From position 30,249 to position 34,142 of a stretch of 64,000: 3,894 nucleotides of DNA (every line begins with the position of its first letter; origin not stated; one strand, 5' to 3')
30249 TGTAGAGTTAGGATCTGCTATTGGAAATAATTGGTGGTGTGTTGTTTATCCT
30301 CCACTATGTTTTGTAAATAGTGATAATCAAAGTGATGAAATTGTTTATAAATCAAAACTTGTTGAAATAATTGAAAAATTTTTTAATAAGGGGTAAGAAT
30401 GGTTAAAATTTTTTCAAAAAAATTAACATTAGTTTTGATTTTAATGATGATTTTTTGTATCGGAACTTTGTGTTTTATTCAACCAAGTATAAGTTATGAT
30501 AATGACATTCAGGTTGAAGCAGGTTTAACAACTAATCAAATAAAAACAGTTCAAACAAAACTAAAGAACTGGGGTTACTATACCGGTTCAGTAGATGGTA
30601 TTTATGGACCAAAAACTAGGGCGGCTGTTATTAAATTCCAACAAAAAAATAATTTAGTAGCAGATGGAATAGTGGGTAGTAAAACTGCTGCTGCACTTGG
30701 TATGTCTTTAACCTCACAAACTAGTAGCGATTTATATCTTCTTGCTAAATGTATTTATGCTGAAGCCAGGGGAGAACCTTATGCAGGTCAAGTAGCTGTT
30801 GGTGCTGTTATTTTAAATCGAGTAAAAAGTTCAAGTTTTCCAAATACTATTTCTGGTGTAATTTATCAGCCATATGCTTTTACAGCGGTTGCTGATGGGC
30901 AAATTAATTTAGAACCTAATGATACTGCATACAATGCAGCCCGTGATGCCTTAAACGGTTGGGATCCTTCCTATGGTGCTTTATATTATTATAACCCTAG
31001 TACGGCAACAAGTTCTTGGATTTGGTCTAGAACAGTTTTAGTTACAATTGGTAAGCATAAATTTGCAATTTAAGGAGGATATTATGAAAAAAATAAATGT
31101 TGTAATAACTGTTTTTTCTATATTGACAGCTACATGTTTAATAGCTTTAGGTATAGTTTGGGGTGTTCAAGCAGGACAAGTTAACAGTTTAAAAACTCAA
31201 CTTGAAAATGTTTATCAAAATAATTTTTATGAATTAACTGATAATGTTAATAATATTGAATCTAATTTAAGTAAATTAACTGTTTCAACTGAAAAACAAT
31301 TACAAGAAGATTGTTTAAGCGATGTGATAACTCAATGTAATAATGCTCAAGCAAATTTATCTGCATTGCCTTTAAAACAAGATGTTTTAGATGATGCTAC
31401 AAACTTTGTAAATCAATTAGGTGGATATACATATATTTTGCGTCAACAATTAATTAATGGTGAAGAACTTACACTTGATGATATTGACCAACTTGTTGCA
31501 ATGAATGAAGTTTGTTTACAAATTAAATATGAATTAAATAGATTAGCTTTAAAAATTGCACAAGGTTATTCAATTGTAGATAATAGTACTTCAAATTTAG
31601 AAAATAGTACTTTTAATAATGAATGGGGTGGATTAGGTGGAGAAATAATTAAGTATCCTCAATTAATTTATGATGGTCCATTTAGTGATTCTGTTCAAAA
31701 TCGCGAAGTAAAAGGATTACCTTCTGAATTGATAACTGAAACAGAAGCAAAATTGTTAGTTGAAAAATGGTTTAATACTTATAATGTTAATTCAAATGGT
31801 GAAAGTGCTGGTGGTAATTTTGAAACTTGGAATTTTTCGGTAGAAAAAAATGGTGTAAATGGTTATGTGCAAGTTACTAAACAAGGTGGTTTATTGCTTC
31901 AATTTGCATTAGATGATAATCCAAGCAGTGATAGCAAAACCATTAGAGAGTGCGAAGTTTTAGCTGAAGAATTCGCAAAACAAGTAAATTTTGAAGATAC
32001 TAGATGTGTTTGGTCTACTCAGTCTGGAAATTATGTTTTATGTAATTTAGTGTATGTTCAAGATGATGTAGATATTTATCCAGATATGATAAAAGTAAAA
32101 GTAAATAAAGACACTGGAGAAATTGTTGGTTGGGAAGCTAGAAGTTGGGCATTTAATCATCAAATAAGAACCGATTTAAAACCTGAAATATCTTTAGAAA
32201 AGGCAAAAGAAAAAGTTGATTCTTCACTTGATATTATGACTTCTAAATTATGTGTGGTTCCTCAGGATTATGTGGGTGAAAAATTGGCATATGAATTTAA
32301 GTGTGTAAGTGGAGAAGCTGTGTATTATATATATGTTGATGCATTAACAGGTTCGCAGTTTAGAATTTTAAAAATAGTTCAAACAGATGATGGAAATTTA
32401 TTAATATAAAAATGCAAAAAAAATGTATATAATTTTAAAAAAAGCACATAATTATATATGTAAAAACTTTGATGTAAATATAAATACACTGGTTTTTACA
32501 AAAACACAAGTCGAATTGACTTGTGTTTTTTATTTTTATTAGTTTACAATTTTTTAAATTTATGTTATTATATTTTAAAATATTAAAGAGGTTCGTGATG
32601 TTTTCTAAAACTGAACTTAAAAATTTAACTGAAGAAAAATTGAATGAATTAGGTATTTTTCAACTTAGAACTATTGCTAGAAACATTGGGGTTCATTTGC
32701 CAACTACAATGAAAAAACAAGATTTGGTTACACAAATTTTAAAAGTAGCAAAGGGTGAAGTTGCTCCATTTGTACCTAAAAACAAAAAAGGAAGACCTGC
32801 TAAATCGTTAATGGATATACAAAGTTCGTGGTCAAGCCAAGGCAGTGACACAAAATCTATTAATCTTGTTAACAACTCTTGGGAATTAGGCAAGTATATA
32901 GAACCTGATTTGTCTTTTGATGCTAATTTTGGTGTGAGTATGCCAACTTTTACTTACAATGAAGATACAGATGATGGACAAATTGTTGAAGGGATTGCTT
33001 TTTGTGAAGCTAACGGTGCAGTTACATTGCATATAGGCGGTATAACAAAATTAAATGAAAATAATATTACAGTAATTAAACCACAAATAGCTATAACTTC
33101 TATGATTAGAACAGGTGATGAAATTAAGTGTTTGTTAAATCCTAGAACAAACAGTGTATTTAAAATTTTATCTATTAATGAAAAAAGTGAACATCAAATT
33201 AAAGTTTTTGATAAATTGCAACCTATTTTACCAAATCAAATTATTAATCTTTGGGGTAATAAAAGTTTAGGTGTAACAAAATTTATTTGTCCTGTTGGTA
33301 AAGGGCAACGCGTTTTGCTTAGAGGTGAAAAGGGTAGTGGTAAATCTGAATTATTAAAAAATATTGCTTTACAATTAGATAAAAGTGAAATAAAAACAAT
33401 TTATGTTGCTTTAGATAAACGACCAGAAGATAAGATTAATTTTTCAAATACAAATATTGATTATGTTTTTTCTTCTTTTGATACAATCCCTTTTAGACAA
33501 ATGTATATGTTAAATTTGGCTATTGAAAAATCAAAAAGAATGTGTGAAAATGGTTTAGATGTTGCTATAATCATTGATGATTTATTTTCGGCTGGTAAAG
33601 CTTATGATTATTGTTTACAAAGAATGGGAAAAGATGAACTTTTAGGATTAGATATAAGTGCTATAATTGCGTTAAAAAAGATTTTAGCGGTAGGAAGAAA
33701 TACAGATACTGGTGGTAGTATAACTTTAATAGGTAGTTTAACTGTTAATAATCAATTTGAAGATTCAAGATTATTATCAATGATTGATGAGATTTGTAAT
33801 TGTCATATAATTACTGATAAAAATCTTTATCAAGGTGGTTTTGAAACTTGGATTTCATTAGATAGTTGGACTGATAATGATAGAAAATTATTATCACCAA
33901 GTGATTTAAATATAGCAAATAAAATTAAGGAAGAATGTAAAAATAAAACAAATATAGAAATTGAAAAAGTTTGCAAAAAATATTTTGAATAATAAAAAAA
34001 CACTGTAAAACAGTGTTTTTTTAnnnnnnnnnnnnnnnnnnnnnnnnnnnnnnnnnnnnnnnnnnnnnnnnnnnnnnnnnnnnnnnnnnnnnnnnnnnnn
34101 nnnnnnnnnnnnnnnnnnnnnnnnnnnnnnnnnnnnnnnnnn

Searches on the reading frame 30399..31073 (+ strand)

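Call 10: search_protein_families(library=pfam, proteins=[window:30399-31073:+], max_evalue=0.001)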
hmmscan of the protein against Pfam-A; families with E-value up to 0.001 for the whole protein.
window:30399-31073:+ (224 aa): 5 families
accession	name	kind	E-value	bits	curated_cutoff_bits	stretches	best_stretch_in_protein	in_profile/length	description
PF07486.17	Hydrolase_2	-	5.1e-38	130.2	27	1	125-223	1-100/100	Cell Wall Hydrolase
PF01471.23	PG_binding_1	-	8.3e-21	74.4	23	1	45-100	2-57/57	Putative peptidoglycan binding domain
PF09374.15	PG_binding_3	-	3e-06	27.7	24.6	0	49-78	4-32/76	Predicted Peptidoglycan domain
PF00397.32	WW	-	7.3e-06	26.4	26.9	1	188-207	9-28/31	WW domain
PF08823.16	PG_binding_2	-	1.5e-05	25.6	21.1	1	41-86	11-56/74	Putative peptidoglycan binding domain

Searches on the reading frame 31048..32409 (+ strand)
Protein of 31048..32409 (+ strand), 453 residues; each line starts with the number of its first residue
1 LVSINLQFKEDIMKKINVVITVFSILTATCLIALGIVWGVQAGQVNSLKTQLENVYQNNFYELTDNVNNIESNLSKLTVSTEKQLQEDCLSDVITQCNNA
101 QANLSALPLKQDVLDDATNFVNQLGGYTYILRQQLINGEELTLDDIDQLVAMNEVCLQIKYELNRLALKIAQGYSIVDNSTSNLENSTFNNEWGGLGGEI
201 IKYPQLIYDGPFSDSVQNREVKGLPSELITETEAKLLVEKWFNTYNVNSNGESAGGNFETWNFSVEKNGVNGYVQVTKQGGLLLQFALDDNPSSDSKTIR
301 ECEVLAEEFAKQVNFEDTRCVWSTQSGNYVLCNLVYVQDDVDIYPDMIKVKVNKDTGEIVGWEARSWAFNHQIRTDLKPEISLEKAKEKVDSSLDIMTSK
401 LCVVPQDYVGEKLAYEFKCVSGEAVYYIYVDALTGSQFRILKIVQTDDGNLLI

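Call 10: search_protein_families(library=pfam, proteins=[window:31048-32409:+], max_evalue=0.001)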
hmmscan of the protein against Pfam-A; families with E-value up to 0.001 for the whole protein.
window:31048-32409:+ (453 aa): 3 families
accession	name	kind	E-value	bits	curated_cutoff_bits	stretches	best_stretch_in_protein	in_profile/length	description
PF14620.12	YPEB_PepSY1-2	-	9.8e-35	120.9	31.7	1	195-375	7-193/195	YpeB sporulation, PepSY1 and PepSY2 domains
PF20769.2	YPEB_N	-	9.1e-28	97.3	27.3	1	46-173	3-130/136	YpeB N-terminal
PF03413.25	PepSY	-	3.7e-06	27.6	24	1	381-436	2-55/60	Peptidase propeptide and YPEB domain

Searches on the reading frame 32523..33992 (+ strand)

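Call 10: search_protein_families(library=pfam, proteins=[window:32523-33992:+], max_evalue=0.001)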
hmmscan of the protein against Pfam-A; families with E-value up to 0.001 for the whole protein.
window:32523-33992:+ (489 aa): 4 families
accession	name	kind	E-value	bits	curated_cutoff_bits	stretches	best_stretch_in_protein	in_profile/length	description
PF00006.31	ATP-synt_ab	-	5.7e-12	46.2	29.5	1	254-439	7-201/213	ATP synthase alpha/beta family, nucleotide-binding domain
PF07498.18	Rho_N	-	6.2e-06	26.5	24.9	1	40-75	2-37/43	Rho termination factor, N-terminal domain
PF01637.24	ATPase_2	-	8.9e-06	26.1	33.2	1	264-359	23-124/225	ATPase domain predominantly from Archaea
PF00005.33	ABC_tran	-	0.00013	23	25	1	258-324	8-73/137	ABC transporter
